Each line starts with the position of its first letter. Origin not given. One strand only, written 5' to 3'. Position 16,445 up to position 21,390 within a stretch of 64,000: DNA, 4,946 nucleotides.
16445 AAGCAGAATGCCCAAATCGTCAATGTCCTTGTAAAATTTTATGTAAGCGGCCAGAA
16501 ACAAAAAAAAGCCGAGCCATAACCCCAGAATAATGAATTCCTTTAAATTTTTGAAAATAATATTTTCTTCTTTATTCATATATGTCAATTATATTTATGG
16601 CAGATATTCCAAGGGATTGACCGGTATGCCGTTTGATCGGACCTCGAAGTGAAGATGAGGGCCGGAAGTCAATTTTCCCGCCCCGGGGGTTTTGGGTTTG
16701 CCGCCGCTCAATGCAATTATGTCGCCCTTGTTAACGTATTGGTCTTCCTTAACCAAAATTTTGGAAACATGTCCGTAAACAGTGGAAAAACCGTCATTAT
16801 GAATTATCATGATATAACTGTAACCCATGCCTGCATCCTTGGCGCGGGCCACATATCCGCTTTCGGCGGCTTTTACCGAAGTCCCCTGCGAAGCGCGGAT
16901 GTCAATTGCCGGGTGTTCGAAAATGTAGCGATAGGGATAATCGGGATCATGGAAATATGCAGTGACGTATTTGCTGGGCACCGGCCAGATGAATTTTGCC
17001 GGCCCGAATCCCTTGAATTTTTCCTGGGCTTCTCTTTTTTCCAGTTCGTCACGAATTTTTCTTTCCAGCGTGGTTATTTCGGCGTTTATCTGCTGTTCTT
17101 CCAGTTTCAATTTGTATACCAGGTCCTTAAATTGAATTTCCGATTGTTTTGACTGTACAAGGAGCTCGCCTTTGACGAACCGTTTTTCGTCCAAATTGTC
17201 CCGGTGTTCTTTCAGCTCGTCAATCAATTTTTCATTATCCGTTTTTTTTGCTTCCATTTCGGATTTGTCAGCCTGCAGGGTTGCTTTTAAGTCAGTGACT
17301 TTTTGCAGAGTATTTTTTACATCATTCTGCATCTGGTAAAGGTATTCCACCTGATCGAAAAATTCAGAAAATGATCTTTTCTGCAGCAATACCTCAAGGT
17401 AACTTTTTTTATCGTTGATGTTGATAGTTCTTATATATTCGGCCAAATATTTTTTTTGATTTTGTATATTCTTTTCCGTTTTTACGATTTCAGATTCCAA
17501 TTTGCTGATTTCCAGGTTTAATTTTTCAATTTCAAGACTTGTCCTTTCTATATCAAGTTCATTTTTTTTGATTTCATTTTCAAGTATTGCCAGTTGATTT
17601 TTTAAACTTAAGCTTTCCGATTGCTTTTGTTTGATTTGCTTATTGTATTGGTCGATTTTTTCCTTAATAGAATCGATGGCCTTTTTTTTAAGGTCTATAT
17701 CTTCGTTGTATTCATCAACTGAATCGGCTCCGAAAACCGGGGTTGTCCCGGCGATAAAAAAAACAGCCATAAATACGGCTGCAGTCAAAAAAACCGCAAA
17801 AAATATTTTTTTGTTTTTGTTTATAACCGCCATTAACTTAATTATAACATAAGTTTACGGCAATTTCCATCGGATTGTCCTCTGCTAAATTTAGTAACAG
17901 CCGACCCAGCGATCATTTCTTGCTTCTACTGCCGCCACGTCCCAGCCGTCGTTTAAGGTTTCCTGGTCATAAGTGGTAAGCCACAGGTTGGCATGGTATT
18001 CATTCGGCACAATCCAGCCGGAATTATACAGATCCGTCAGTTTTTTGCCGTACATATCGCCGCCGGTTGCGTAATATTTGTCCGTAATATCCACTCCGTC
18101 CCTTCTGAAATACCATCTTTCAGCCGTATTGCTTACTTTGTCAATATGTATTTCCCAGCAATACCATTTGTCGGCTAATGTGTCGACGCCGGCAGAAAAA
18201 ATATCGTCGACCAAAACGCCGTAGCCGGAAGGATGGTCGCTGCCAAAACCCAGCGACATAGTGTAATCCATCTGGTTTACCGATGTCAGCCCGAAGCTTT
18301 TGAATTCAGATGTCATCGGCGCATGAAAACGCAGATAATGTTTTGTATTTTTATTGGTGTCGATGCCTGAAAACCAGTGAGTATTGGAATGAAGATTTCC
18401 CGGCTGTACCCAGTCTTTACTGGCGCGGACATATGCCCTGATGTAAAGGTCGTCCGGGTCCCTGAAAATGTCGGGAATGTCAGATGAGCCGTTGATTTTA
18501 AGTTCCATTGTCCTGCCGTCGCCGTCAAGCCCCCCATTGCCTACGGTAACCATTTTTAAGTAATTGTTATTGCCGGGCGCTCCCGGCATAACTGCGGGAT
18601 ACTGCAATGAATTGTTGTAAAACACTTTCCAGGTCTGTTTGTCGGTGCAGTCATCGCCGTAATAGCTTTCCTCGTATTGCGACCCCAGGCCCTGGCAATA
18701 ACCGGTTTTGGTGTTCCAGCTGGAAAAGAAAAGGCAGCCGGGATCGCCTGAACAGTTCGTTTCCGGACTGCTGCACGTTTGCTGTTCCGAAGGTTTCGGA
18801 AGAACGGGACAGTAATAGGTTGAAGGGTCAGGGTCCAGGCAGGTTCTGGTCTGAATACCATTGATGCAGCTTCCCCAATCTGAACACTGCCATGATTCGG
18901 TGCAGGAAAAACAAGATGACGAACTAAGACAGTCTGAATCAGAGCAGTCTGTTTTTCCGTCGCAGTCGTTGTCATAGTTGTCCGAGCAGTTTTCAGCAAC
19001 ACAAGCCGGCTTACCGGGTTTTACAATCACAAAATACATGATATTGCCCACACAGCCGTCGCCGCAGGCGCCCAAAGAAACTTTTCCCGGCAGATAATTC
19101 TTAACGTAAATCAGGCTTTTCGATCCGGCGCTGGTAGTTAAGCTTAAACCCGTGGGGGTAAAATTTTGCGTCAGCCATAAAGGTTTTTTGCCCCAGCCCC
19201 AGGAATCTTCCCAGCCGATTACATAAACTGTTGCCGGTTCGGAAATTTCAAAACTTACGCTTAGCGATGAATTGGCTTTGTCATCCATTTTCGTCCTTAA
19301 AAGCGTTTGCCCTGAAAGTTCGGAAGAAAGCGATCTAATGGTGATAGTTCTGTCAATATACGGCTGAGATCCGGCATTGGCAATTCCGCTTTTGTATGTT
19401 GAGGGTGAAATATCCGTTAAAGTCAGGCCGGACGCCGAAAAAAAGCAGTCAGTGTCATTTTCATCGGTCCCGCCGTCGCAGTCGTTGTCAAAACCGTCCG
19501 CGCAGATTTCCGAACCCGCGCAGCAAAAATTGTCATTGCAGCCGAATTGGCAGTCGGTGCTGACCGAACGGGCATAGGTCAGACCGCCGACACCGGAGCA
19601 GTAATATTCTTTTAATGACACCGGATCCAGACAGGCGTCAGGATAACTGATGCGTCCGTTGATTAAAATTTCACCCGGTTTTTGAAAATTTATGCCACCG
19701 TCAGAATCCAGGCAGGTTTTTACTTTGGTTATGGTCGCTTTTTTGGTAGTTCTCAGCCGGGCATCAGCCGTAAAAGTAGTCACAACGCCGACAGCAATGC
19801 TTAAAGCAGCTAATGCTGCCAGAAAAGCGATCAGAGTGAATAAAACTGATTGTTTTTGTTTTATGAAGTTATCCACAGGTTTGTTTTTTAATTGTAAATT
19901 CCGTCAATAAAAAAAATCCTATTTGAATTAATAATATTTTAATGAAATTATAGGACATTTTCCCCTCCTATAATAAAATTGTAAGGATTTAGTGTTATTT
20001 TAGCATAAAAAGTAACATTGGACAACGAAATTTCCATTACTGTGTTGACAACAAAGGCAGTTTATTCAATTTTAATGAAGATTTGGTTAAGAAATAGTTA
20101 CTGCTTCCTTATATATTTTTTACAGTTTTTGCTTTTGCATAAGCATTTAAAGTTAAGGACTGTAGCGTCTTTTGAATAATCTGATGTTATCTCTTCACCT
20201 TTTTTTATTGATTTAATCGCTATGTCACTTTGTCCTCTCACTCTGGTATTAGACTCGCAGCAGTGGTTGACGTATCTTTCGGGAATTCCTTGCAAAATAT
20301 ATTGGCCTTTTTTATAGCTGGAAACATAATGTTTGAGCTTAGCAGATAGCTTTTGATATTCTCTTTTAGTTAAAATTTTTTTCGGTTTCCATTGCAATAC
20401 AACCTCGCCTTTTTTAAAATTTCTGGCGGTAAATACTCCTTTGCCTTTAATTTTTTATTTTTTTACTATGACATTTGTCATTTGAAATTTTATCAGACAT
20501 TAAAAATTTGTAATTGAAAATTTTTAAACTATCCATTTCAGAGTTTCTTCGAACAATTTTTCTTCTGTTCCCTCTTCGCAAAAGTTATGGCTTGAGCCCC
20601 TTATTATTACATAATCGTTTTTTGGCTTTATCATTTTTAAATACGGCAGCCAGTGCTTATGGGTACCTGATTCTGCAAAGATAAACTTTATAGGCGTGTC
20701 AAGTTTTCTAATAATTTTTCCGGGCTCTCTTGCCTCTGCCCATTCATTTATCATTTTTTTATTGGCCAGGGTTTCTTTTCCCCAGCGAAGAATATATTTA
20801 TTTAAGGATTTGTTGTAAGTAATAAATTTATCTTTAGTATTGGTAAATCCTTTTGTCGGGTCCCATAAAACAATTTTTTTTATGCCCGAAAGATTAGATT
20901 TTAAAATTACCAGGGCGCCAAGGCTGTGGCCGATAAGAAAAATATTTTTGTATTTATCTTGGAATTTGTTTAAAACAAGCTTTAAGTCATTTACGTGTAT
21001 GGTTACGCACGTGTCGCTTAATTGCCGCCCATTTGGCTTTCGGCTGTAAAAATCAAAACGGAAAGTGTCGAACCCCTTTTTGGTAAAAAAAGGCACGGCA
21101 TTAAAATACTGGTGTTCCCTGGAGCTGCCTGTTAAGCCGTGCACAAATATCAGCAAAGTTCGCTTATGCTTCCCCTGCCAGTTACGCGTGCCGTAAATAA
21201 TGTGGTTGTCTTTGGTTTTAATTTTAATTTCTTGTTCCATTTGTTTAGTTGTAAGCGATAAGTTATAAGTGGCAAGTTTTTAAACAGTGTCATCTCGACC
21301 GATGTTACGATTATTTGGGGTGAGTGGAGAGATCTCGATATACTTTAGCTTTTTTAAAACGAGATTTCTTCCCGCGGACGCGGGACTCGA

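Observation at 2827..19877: Five perfect DnaA-box 9-mers, four just upstream of promoter -35 elements and all oriented with the downstream gene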

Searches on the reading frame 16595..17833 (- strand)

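Call 6: search_protein_families(library=pfam, proteins=[window:16595-17833:-])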
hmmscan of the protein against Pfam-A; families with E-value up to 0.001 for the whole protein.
window:16595-17833:- (412 aa): 3 families
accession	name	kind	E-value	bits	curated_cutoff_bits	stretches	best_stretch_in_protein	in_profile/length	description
PF01551.29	Peptidase_M23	-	1.7e-25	89.5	28.7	1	307-407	3-96/96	Peptidase family M23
PF24568.1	CC_PcsB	-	2.4e-05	24.5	27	1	116-186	1-72/75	Peptidoglycan hydrolase PcsB, coiled-coil domain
PF13533.13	Biotin_lipoyl_2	-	9.4e-05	22.6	29.8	1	354-374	9-29/32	Biotin-lipoyl like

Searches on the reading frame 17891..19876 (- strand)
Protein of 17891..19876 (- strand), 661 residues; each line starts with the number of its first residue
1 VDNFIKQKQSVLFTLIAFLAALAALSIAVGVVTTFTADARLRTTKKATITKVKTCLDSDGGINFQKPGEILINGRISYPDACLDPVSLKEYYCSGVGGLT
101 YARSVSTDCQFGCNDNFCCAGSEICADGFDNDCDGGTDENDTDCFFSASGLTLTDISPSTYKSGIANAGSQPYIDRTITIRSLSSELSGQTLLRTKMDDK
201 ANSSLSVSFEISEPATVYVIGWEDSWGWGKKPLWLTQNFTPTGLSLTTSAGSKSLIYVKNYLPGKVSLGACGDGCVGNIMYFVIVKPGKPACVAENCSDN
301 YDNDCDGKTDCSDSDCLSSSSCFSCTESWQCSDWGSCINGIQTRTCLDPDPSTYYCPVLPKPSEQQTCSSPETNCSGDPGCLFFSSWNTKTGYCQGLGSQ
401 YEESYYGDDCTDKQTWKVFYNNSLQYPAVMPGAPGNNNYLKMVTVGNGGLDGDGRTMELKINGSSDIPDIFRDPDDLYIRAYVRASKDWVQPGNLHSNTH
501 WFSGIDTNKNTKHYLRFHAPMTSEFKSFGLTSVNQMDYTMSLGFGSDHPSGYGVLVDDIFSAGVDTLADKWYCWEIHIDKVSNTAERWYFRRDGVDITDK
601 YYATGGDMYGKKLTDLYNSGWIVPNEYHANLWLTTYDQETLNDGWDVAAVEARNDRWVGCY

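Call 6: search_protein_families(library=pfam, proteins=[window:17891-19876:-])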
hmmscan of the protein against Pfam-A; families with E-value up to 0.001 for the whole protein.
window:17891-19876:- (661 aa): 1 family
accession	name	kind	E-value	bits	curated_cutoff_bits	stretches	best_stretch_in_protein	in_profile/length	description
PF11617.13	Cu-binding_MopE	-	7.3e-06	26.6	27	0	123-139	15-30/30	Putative metal-binding motif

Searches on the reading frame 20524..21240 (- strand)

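Call 6: search_protein_families(library=pfam, proteins=[window:20524-21240:-])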
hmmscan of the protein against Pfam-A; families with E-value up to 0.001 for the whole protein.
window:20524-21240:- (238 aa): 4 families
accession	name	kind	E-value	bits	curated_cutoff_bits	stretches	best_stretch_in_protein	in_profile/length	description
PF12697.13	Abhydrolase_6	-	1.2e-08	36.3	26.3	1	30-136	1-94/217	Alpha/beta hydrolase family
PF12146.15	Hydrolase_4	-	7.1e-07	29.2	27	1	25-114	2-92/239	Serine aminopeptidase, S33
PF05057.20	DUF676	-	3.9e-06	27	20.3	1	26-112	4-92/217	Putative serine esterase (DUF676)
PF00561.26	Abhydrolase_1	-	8.8e-06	26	25.8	1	29-114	2-85/245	alpha/beta hydrolase fold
